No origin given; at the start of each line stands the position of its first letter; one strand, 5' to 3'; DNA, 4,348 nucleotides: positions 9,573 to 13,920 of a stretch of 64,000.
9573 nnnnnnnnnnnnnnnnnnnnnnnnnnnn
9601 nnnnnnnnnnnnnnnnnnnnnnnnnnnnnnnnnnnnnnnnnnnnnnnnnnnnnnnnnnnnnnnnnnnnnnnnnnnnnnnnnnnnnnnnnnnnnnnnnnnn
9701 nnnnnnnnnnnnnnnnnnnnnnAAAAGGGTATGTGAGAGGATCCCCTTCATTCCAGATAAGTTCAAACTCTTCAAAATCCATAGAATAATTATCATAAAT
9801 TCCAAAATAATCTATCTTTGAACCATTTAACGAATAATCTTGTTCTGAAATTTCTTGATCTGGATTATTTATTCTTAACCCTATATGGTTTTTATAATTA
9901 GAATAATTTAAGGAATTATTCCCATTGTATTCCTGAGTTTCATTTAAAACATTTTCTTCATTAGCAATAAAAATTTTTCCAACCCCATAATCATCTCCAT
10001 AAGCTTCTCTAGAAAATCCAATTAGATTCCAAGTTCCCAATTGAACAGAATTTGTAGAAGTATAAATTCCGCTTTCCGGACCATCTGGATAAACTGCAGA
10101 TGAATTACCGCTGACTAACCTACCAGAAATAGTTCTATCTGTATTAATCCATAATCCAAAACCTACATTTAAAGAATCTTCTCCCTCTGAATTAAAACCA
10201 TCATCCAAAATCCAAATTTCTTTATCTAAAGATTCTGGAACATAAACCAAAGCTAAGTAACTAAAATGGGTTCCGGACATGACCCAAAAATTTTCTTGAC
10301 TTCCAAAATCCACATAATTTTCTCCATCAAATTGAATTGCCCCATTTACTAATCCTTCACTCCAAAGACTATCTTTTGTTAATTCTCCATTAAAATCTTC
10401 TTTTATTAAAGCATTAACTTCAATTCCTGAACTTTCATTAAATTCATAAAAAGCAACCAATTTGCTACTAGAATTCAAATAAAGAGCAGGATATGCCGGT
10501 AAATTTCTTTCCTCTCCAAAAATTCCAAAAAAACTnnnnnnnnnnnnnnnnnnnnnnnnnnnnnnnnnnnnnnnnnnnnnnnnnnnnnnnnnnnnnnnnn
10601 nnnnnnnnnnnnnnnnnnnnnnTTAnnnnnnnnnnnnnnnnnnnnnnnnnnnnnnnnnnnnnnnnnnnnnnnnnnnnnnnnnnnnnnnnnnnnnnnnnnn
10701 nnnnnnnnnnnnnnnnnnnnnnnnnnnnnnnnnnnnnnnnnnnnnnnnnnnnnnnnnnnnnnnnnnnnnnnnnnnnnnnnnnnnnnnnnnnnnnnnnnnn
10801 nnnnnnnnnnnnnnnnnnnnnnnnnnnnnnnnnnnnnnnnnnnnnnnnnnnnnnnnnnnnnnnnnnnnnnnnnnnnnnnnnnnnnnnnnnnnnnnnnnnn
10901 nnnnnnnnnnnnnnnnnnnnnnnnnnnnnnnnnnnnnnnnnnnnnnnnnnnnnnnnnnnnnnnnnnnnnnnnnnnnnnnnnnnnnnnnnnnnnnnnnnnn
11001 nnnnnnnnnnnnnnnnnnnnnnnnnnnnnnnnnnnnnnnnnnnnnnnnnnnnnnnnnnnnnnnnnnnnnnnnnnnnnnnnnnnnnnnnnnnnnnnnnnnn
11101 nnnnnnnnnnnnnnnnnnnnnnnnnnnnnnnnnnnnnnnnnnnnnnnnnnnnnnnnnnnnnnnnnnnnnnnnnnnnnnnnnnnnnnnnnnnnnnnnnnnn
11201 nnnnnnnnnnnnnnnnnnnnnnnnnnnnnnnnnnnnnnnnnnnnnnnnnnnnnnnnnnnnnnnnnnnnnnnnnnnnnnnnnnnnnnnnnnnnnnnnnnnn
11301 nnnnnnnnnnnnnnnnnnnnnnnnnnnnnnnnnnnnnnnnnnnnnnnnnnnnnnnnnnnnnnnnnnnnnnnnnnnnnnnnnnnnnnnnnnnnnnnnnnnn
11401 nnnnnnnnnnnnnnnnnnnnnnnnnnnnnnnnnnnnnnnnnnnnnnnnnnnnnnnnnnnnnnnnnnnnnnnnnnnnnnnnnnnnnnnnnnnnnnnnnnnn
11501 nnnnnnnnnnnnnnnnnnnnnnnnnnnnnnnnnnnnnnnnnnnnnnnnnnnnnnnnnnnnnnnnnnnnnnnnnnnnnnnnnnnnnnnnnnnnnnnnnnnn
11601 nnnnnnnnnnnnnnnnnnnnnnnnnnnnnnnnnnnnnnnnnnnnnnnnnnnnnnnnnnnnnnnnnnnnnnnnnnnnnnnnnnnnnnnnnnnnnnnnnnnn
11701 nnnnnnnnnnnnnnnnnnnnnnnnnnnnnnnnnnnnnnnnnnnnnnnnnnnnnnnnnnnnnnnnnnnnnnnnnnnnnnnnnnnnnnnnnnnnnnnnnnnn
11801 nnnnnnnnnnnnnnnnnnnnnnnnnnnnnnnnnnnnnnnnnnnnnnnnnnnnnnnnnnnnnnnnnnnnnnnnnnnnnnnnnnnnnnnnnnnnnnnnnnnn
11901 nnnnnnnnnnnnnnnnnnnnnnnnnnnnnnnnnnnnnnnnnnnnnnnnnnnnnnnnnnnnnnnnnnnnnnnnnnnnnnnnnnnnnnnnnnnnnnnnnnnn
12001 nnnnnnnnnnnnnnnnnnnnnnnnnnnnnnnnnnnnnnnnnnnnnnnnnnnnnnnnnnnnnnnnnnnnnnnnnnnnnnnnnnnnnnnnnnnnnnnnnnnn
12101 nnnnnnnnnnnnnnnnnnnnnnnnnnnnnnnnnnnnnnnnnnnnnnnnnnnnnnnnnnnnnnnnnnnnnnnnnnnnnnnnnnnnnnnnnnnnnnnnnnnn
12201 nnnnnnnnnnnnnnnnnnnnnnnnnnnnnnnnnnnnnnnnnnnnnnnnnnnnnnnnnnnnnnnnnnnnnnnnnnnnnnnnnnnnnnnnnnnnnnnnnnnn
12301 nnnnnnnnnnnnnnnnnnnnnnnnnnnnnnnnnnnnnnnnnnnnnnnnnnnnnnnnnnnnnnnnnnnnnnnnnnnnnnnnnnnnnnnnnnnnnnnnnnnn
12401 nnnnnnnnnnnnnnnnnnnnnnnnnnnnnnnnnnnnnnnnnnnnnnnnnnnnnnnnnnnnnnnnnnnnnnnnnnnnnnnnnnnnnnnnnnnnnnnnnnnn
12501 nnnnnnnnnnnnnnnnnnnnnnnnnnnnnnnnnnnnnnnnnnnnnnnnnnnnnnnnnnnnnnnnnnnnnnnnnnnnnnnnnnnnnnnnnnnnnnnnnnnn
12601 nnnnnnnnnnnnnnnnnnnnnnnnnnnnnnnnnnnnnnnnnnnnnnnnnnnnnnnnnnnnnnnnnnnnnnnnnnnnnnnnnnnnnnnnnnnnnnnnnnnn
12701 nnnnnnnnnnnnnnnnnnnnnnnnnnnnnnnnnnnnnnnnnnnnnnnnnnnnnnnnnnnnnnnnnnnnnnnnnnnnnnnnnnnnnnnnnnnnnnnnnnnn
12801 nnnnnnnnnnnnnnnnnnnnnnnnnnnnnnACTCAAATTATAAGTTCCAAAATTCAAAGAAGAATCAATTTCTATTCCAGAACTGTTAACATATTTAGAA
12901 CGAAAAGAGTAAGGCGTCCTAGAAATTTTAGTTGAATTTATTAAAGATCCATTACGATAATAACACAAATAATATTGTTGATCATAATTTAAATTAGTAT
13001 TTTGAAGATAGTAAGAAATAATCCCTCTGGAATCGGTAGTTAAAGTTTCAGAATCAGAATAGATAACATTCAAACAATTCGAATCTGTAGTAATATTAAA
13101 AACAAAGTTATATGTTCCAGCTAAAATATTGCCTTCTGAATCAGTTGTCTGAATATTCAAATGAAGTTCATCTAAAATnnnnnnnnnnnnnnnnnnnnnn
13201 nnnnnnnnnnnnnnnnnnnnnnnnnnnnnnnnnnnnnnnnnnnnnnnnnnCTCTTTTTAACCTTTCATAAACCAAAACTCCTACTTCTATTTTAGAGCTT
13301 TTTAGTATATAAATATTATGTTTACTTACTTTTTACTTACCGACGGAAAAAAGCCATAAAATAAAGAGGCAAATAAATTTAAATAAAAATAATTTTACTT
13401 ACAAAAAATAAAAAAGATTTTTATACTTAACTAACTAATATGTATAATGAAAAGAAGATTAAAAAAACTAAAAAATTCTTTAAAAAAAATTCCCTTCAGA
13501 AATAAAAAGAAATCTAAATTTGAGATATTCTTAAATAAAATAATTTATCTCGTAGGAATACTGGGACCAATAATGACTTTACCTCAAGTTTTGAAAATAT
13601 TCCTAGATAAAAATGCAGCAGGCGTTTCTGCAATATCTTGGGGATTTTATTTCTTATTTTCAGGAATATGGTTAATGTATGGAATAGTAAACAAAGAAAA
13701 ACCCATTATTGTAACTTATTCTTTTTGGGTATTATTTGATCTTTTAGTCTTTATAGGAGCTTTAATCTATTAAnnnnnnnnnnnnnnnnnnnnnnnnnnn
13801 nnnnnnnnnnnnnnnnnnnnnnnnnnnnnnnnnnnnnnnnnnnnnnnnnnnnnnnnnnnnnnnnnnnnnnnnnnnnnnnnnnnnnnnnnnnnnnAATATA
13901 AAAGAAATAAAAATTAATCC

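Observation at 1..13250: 13-kb block of four consecutive giant surface proteins with LamG, PKD-like, dockerin and adhesin-like modules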

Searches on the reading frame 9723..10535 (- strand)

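Call 68: search_protein_families(library=pfam, proteins=[window:9723-10535:-], max_evalue=1)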
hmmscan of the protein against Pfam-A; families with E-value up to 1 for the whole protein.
seq(271 aa): 1 family
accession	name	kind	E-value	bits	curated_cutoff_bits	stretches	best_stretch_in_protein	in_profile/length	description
PF03838.20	RecU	-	0.038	14.4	25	1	194-255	6-68/162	Recombination protein U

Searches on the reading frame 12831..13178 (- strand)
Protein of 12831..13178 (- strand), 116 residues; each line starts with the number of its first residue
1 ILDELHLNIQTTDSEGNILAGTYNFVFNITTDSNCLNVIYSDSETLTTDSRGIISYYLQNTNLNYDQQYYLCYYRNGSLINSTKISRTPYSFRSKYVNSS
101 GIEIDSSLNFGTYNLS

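Call 76: search_protein_representatives(protein=window:12831-13178:-)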
Query: 116 residues. Proteins with E-value up to 0.001 (for the whole library): 445; up to 1e-10: 288; up to 1e-30: 113. The best 150 are listed.
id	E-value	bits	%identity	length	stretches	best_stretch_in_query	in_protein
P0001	8.6e-66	235.0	100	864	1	1-116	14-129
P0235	1.3e-44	166.9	70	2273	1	2-115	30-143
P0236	1.5e-44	166.7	56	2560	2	1-116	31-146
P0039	3.6e-44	165.5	70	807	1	1-116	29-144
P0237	9.1e-44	164.1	69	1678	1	1-115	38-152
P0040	9.4e-44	164.1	71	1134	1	1-116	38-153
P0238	3.0e-43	162.5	52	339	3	1-114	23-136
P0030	3.2e-43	162.4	63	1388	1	2-116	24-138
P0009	4.0e-43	162.1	70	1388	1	1-115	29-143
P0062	5.4e-43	161.7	69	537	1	1-115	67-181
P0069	1.1e-42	160.7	68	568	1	1-115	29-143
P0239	1.3e-42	160.5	66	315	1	1-115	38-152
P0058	1.3e-42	160.4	68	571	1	1-115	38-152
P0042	1.5e-42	160.3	68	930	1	1-115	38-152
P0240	1.7e-42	160.1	66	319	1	1-115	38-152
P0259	4.1e-36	139.5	60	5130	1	1-115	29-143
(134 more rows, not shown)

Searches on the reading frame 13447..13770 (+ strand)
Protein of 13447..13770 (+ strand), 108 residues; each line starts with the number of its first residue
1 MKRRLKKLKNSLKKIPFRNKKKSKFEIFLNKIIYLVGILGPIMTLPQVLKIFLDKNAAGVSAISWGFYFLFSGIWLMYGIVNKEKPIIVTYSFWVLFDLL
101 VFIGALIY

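Call 6: search_protein_families(library=pfam, proteins=[window:13447-13770:+], max_evalue=0.01)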
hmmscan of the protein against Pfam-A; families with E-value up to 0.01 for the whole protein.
window:13447-13770:+ (108 aa): 0 families

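Call 12: search_protein_families(library=ncbifam, proteins=[window:13447-13770:+], max_evalue=0.01)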
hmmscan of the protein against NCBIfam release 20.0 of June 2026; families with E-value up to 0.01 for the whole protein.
window:13447-13770:+ (108 aa): 3 families
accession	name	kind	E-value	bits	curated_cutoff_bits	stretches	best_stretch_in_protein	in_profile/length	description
NF037969.1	SemiSWEET_3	subfamily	2.8e-15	56.3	100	1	29-106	11-90/97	SemiSWEET transporter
NF037968.1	SemiSWEET_2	subfamily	8.1e-10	38.7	80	1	36-103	4-71/76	SemiSWEET transporter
NF037967.1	SemiSWEET_1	subfamily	0.0042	17.2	200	1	26-90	118-181/196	SemiSWEET transporter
